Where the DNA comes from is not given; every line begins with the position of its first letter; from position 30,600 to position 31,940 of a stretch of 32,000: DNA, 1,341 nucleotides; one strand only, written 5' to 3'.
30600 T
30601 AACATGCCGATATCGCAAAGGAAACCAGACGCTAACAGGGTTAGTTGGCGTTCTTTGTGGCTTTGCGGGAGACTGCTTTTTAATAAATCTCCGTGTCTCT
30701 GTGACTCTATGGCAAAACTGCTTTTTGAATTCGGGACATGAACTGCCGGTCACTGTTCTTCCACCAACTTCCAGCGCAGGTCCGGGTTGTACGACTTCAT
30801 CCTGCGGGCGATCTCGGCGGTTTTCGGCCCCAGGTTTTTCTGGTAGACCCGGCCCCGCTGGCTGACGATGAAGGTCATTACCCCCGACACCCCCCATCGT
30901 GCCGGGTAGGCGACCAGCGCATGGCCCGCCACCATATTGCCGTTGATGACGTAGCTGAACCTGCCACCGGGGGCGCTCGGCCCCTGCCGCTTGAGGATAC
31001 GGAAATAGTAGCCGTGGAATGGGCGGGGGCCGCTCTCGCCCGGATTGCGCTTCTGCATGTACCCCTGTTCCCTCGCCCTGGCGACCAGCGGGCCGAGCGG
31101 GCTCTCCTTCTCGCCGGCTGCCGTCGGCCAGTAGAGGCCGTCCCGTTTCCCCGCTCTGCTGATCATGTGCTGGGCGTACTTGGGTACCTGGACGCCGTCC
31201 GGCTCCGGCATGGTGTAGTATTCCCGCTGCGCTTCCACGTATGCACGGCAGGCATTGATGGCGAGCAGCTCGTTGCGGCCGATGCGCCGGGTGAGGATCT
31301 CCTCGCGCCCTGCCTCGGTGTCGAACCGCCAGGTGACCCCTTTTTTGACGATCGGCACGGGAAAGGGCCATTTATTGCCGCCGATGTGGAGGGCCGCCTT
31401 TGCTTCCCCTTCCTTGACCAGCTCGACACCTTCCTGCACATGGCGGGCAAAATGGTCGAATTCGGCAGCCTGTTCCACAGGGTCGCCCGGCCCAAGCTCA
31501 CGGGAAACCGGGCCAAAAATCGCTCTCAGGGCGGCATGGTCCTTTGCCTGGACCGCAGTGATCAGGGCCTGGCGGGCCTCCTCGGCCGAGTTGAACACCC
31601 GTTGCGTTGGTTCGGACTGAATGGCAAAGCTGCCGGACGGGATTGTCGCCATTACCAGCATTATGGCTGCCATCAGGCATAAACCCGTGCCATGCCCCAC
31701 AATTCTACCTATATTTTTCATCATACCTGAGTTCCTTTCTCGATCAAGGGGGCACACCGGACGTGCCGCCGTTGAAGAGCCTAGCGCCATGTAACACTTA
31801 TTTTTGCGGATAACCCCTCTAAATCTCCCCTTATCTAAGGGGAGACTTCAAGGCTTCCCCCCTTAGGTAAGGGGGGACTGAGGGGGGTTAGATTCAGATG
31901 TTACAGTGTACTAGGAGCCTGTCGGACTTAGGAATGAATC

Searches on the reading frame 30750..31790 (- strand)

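Call 95: search_protein_families(library=pfam, proteins=[window:30750-31790:-], max_evalue=0.001)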
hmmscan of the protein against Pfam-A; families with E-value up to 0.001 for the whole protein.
window:30750-31790:- (346 aa): 1 family
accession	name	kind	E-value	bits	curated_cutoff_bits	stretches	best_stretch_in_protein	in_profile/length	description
PF11453.13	DUF2950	-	1.4e-114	382.4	20.2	1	63-343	1-274/274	Protein of unknown function (DUF2950)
